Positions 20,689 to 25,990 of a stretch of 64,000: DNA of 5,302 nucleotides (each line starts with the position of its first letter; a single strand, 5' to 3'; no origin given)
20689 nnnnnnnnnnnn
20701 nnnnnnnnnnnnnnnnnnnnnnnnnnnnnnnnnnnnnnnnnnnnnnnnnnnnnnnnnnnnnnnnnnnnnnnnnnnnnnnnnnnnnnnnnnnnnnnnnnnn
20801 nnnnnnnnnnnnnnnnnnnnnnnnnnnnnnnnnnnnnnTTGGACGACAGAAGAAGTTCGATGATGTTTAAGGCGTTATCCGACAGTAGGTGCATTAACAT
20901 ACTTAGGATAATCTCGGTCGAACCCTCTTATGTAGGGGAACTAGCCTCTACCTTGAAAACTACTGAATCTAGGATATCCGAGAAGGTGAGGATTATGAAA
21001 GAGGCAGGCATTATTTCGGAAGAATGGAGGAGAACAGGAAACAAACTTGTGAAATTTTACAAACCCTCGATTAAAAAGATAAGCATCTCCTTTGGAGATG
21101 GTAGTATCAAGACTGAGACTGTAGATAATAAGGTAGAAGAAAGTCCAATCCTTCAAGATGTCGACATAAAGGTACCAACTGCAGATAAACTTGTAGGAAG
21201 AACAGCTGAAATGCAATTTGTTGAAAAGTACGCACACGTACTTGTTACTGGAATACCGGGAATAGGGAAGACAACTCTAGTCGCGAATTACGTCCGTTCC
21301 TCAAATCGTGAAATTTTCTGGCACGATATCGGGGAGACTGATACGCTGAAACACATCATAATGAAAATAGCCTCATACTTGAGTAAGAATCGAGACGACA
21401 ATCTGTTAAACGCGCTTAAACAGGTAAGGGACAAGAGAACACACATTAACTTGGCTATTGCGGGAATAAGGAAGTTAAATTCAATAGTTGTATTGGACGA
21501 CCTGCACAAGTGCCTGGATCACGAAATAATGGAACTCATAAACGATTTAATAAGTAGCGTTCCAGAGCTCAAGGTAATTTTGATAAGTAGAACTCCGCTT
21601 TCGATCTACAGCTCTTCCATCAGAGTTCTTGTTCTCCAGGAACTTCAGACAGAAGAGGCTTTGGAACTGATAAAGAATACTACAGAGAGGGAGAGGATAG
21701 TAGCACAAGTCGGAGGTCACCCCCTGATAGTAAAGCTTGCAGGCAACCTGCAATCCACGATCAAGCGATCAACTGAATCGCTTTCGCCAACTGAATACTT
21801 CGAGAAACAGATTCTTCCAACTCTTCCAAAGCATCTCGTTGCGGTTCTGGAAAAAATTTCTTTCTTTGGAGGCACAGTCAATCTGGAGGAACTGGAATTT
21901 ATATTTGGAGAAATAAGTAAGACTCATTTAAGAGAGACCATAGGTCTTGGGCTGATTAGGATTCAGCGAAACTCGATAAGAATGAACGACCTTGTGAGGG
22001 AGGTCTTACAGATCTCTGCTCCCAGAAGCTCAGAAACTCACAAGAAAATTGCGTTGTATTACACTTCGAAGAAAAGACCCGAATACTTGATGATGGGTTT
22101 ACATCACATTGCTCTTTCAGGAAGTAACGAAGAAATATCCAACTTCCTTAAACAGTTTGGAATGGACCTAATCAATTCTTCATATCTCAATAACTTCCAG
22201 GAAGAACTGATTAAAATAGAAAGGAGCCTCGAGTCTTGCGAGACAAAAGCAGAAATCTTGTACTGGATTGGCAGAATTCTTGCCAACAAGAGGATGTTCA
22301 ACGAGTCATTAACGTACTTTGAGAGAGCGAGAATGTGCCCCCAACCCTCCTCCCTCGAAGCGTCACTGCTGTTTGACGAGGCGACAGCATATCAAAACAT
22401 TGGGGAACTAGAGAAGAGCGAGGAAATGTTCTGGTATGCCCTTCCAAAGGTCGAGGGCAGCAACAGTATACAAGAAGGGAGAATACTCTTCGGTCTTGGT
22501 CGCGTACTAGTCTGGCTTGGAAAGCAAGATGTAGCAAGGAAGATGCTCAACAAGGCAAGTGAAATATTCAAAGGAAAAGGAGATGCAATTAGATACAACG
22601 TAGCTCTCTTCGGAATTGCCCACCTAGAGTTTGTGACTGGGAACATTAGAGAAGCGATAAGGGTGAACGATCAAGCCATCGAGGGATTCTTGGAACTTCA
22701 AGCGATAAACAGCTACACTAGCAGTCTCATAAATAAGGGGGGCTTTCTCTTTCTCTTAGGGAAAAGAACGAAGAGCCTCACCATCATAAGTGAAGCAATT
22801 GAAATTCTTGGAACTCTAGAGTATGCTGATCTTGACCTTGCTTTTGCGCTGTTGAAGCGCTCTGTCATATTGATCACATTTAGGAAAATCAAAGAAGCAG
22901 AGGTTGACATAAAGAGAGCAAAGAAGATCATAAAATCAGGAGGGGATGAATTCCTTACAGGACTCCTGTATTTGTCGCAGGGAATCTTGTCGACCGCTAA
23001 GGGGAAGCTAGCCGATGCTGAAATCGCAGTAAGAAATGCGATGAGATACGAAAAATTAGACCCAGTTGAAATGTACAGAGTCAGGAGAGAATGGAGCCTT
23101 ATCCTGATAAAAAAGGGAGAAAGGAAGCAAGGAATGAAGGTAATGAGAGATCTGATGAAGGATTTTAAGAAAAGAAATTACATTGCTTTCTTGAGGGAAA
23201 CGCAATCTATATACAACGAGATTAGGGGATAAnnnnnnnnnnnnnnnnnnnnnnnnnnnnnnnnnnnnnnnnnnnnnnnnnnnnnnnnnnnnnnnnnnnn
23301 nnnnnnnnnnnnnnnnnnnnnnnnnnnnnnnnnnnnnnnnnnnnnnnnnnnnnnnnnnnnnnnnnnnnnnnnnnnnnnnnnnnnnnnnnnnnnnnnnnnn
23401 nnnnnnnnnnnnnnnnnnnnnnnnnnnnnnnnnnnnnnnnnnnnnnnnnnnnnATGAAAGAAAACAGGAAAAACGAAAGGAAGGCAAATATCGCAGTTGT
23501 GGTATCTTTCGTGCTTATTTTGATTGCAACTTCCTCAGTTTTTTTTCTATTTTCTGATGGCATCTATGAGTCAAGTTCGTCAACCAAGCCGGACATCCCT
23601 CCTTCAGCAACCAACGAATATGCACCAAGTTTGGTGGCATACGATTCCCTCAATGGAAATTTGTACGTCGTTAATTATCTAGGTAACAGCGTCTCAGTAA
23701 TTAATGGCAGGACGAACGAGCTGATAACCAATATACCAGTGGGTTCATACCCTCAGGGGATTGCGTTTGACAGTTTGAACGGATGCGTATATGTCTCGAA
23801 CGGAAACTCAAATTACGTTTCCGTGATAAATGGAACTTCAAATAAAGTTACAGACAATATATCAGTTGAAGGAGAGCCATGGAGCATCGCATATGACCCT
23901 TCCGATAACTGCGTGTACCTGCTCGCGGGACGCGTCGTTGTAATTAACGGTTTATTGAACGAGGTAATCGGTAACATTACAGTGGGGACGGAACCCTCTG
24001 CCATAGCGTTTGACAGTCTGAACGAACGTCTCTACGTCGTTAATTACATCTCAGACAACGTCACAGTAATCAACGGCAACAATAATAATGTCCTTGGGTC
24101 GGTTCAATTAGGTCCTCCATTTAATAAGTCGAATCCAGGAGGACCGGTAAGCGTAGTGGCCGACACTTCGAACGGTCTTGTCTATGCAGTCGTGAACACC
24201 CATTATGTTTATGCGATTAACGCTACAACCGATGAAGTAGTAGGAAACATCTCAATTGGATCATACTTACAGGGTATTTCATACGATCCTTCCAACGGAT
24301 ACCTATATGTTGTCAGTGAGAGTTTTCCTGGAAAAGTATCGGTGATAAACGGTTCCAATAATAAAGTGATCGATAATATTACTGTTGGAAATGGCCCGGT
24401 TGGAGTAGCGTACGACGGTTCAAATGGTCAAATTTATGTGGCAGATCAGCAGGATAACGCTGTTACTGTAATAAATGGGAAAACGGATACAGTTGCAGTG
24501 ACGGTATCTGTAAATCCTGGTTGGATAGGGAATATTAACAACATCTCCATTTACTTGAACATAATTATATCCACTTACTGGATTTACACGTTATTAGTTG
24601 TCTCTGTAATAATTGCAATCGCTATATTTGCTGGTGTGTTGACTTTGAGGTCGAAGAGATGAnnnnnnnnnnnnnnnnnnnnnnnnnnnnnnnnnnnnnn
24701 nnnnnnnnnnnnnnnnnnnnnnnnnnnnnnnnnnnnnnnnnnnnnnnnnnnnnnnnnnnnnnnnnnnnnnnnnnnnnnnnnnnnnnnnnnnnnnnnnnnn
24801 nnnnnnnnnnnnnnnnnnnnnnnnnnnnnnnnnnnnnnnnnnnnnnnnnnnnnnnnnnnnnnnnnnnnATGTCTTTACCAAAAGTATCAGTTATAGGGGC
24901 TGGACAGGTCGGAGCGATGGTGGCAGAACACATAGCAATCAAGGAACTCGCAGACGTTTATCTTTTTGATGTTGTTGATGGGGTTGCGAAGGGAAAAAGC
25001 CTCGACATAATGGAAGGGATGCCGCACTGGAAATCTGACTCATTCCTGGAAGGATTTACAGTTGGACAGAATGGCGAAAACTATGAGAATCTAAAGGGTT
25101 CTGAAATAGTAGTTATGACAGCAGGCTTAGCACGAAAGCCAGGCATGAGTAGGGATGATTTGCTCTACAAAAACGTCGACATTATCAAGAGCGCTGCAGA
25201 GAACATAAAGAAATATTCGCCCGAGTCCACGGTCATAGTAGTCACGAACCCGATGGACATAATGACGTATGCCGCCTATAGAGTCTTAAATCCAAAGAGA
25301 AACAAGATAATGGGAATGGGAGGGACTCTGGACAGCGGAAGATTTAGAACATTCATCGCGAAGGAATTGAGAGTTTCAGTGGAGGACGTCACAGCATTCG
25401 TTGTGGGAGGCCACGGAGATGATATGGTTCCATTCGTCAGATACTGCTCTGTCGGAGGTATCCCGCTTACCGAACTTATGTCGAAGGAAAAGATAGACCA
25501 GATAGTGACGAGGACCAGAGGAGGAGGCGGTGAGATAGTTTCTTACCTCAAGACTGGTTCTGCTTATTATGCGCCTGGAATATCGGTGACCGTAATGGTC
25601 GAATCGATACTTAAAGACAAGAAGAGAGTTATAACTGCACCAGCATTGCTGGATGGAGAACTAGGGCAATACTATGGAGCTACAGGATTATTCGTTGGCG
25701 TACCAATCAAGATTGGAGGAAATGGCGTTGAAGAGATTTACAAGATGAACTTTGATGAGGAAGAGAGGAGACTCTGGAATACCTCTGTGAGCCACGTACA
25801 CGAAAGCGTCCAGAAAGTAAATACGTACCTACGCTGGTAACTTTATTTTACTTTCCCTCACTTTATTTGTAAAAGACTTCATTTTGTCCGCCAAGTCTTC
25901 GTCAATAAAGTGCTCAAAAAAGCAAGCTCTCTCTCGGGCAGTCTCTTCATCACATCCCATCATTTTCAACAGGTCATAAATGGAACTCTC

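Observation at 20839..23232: wHTH - NB-ARC/STAND NTPase - TPR protein isolated by long non-coding spacers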

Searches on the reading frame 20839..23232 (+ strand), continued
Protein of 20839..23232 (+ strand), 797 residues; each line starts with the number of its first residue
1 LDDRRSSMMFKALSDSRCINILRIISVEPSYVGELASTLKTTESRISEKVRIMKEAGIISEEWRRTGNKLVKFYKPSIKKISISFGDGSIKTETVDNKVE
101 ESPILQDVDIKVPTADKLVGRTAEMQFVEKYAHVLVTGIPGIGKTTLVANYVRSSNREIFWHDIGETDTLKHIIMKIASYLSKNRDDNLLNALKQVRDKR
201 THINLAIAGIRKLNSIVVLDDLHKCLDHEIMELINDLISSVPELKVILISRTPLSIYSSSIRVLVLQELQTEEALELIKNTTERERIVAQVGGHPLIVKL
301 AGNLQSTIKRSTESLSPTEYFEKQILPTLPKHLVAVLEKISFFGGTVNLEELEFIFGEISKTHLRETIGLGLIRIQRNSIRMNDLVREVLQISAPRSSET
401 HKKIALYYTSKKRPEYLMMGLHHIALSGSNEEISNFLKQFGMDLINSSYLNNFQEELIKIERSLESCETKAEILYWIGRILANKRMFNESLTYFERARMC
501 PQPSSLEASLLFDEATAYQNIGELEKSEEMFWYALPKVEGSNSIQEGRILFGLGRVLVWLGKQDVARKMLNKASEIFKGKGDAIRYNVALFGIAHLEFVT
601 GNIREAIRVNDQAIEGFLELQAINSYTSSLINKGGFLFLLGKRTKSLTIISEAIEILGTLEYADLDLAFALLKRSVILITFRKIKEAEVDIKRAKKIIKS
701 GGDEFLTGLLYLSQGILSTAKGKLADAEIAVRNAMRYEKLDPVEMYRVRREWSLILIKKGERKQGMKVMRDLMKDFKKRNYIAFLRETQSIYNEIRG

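Call 45: search_protein_representatives(alignment_id=A3)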
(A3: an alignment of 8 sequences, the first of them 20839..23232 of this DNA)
Query: 8 sequences, 808 profile positions. Proteins with E-value up to 0.001 (for the whole library): 58150; up to 1e-10: 7880; up to 1e-30: 348. The best 150 are listed.
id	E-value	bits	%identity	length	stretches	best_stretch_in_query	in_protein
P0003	0.0e+00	1368.7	-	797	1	14-808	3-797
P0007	0.0e+00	1271.1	-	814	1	1-807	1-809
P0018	2.6e-285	965.0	-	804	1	14-806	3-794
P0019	1.5e-256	869.8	-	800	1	14-806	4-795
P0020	1.5e-230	783.9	-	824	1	18-804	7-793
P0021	2.5e-126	439.1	-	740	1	22-737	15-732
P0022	1.2e-123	430.3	-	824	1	21-783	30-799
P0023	1.6e-121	423.2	-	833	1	19-807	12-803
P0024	4.5e-108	378.8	-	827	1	17-806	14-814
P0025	8.3e-91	321.7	-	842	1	21-780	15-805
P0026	3.5e-88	313.0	-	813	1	21-749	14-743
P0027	7.6e-86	305.2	-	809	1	21-793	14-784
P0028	6.9e-79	282.2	-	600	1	22-590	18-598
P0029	6.3e-78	279.1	-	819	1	15-752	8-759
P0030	4.4e-77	276.3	-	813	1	30-780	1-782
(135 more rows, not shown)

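Call 48: fold_search(model_id=the predicted structure, library=pdb)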
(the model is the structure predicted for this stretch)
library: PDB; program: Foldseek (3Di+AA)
matches with E <= 10: 1735; with E <= 0.001: 263
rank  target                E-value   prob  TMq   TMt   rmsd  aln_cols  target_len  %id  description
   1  6mfv_A                1.4e-20  1.00  0.47  0.55   8.8       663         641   20  Crystal structure of the Signal Transduction ATPase with Numerous Domains (STAND) protein with a tetratricopeptide rep (released 2019-02-20)
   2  5a7d_F                6.1e-08  1.00  0.26  0.53  10.0       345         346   14  Tetrameric assembly of LGN with Inscuteable (released 2016-08-03)
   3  6hc2_A                6.6e-08  1.00  0.29  0.58   8.7       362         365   13  Crystal structure of NuMA/LGN hetero-hexamers (released 2019-05-29)
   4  6hc2_S                6.8e-08  1.00  0.29  0.59   8.5       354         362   14  Crystal structure of NuMA/LGN hetero-hexamers (released 2019-05-29)
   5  5a7d_H                8.4e-08  1.00  0.26  0.53  10.2       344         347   14  Tetrameric assembly of LGN with Inscuteable (released 2016-08-03)
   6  6hc2_C                1.1e-07  1.00  0.29  0.59   8.7       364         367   13  Crystal structure of NuMA/LGN hetero-hexamers (released 2019-05-29)
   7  5a7d_D                1.2e-07  1.00  0.26  0.54   9.9       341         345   14  Tetrameric assembly of LGN with Inscuteable (released 2016-08-03)
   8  6hc2_E                1.5e-07  1.00  0.29  0.59   8.7       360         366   14  Crystal structure of NuMA/LGN hetero-hexamers (released 2019-05-29)
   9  3sf4_A                1.5e-07  1.00  0.27  0.57  10.2       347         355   14  Crystal structure of the complex between the conserved cell polarity proteins Inscuteable and LGN (released 2011-11-23)
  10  3sf4_B                2.1e-07  1.00  0.26  0.53   9.7       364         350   14  Crystal structure of the complex between the conserved cell polarity proteins Inscuteable and LGN (released 2011-11-23)
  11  5a7d_G                2.6e-07  1.00  0.26  0.54  10.0       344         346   14  Tetrameric assembly of LGN with Inscuteable (released 2016-08-03)
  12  5a7d_B                3.1e-07  1.00  0.26  0.53  10.0       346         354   14  Tetrameric assembly of LGN with Inscuteable (released 2016-08-03)
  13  4a1s_A                3.5e-07  1.00  0.28  0.58   8.0       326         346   15  Crystallographic structure of the Pins:Insc complex (released 2012-03-28)
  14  3sf4_C                3.5e-07  1.00  0.27  0.57   9.9       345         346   14  Crystal structure of the complex between the conserved cell polarity proteins Inscuteable and LGN (released 2011-11-23)
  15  5a7d_C                4.3e-07  1.00  0.26  0.54   9.9       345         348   14  Tetrameric assembly of LGN with Inscuteable (released 2016-08-03)
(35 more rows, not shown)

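Call 55: search_solved_structures(query=A3, max_evalue=0.01)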
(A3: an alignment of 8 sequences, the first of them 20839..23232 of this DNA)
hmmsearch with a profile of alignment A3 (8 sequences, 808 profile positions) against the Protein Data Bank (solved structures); distinct sequences matched with E-value up to 0.01: 41.
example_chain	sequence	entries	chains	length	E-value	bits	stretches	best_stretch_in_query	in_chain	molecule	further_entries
6mfv_A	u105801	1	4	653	1.2e-40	142.5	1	123-447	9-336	tetratricopeptide repeat sensor PH0952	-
9qhb_A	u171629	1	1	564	1.2e-09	40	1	472-666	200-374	Engineered tetratricopeptide repeat protein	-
8bu0_A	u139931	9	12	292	1.5e-07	33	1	484-666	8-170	Consensus tetratricopeptide repeat protein | Crystal structure of an 8-repeat consensus TPR superhelix with Zinc. | Monomer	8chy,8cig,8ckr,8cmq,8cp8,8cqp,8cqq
7obi_A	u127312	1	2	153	1.8e-07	32.7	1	482-588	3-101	CTPR-rv4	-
4wng_A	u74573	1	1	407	5.7e-06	27.8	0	488-612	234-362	G-protein-signaling modulator 2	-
3sf4_A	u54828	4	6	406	7.1e-06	27.5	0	488-612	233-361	G-protein-signaling modulator 2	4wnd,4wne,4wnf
5a6c_A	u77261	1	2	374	7.6e-06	27.4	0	488-596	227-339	G-PROTEIN-SIGNALING MODULATOR 2, AFADIN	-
8k60_I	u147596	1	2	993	8.2e-06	27.3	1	489-688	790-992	Regulatory protein AfsR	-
6hc2_A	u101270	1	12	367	1.3e-05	26.6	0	489-596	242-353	G-protein-signaling modulator 2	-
9qhc_A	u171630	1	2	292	1.6e-05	26.3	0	475-666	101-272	Engineered tetratricopeptide repeat protein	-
8jke_I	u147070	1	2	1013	2.3e-05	25.8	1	489-688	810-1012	Regulatory protein AfsR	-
6eou_A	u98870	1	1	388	2.4e-05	25.7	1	563-671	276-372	UDP-N-acetylglucosamine--peptide N-acetylglucosaminyltransferase 110 kDa subunit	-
9k7u_A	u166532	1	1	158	2.7e-05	25.6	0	530-588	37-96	Heter-Zn2-HEHE-22A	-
1w3b_A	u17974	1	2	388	2.7e-05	25.5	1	563-671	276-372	UDP-N-ACETYLGLUCOSAMINE--PEPTIDE N-ACETYLGLUCOSAMINYLTRANSFERASE 110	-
3ro2_A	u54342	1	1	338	3e-05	25.4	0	489-590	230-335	G-protein-signaling modulator 2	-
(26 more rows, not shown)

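Call 78: find_related_loci(query=A3, collection=metagenome_contigs, flank=8000)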
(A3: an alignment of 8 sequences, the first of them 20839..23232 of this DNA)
Query A3 (797 aa) in metagenome_contigs; peptide patterns used: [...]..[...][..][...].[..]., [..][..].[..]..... (x = any residue, [..] = any of these).
600 stretches matched a pattern (row limit reached: there are more); 44 encode a relative of the query (tblastn E <= 1e-3); 44 distinct loci.
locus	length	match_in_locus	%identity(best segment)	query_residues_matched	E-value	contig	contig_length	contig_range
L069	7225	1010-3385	38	3-797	0e+0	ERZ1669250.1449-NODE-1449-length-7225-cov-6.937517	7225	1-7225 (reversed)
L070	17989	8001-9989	25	112-735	4e-22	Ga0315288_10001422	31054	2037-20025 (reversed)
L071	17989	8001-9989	25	112-735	4e-22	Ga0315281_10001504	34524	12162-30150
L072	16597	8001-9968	23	112-728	1e-20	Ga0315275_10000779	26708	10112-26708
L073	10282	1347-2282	26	3-300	9e-20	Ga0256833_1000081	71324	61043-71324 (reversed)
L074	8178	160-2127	23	112-728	1e-19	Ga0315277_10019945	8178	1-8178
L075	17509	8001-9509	23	67-581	1e-19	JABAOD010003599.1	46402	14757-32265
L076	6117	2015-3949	22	105-710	2e-17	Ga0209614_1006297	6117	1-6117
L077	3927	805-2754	22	105-715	4e-17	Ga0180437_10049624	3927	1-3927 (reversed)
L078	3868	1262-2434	23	108-472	5e-14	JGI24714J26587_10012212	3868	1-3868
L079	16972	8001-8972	23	113-445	8e-14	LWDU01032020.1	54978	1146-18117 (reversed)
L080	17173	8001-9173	23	108-472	6e-14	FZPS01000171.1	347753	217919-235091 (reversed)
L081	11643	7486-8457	23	113-445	1e-13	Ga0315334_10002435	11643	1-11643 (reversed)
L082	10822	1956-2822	25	111-432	1e-12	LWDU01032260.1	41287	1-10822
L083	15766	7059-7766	25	111-331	2e-12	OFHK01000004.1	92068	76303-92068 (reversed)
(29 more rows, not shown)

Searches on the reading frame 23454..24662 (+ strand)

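Call 4: search_protein_families(library=pfam, proteins=[window:23454-24662:+], max_evalue=0.1)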
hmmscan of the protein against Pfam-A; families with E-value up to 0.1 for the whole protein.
window:23454-24662:+ (402 aa): 6 families
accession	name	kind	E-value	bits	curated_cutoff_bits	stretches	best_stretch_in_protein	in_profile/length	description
PF10282.15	Lactonase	-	1.7e-07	31.3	21.7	1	46-126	234-319/344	Lactonase, 7-bladed beta-propeller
PF21783.3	YNCE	-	1.1e-06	28.7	27.1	1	45-203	19-180/339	YNCE-like beta-propeller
PF01436.27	NHL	-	8.4e-06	26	20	1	313-333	2-21/28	NHL repeat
PF25174.1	Beta-prop_THOC3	-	0.005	16.3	305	0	67-159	58-149/272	THOC3 beta-propeller domain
PF06977.17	SdiA-regulated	-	0.033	13.8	21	0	272-305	121-156/249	SdiA-regulated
PF24105.1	Beta-prop_CAF1B_HIR1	-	0.056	12.8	80.5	0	245-313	149-214/383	CAF1B/HIR1 beta-propeller domain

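Call 43: search_protein_families(library=ncbifam, proteins=[window:23454-24662:+], max_evalue=1)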
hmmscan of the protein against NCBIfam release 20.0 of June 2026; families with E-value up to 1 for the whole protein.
window:23454-24662:+ (402 aa): 12 families
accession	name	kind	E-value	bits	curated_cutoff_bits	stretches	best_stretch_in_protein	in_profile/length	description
TIGR02276.1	beta_rpt_yvtn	repeat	5.7e-45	151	27.85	6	67-106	3-42/42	beta-propeller repeat protein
TIGR03866.1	PQQ_ABC_repeats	subfamily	1.1e-27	96.9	287.3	3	63-185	6-131/310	PQQ-dependent catabolism-associated beta-propeller protein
NF052340.1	hydrazine_beta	equivalog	1e-21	77.4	560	3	55-146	32-123/372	hydrazine synthase subunit beta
NF052280.1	7_blade_YncE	equivalog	1.7e-19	69.8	400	2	236-352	178-296/338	7-bladed beta-propeller protein YncE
NF052342.1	hydrazine_BC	exception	6.2e-15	54.4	1250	3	54-156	37-139/690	hydrazine synthase subunit beta-gamma fusion subunit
NF048007.1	MmpL3Stblzr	equivalog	6.7e-12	45.2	600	3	77-199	203-328/366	MmpL3/TtfA transport complex stabilizer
NF035926.1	scyF_NHL_VPEP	equivalog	3.7e-05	23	350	3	100-340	44-273/376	scytonemin biosynthesis PEP-CTERM protein ScyF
NF052460.1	L-NosZ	equivalog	3.8e-05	22.4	700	2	51-150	127-226/480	clade III lactonase-type nitrous-oxide reductase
NF053768.1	CIS12_fam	equivalog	0.00059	18.6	860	1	235-348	49-163/715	CIS12 family contractile injection system protein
NF038117.1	choice_anch_I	subfamily_domain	0.0011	17.9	300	1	184-248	4-68/458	choice-of-anchor I family protein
NF038015.2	AztD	exception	0.092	11.5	400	1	111-146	317-352/356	zinc metallochaperone AztD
NF050189.1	PGAP-CTERM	domain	0.21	11.6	25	1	387-402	11-26/28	PGAP-CTERM sorting domain-containing protein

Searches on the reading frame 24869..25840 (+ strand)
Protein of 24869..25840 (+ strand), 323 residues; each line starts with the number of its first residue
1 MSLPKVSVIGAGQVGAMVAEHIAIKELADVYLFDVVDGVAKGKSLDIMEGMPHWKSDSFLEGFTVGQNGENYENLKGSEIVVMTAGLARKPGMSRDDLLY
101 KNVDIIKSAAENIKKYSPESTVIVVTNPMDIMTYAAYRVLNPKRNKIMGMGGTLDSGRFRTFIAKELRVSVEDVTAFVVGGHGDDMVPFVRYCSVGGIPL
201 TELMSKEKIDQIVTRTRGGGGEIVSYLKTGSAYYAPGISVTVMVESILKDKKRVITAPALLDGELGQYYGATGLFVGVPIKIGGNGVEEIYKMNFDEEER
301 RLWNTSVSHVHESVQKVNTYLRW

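Call 4: search_protein_families(library=pfam, proteins=[window:24869-25840:+], max_evalue=0.1)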
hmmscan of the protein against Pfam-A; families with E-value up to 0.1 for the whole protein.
window:24869-25840:+ (323 aa): 4 families
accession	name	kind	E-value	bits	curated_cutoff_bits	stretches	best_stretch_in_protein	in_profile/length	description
PF00056.29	Ldh_1_N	-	3.5e-34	118.3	27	1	5-149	2-141/141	lactate/malate dehydrogenase, NAD binding domain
PF02866.23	Ldh_1_C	-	1.3e-25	90.8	22.6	1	153-317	2-170/174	lactate/malate dehydrogenase, alpha/beta C-terminal domain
PF02056.22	Glyco_hydro_4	-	6e-06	26.4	23.2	1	100-144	118-162/183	Family 4 glycosyl hydrolase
PF02737.24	3HCDH_N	-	0.063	13.6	22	0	5-43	1-38/180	3-hydroxyacyl-CoA dehydrogenase, NAD binding domain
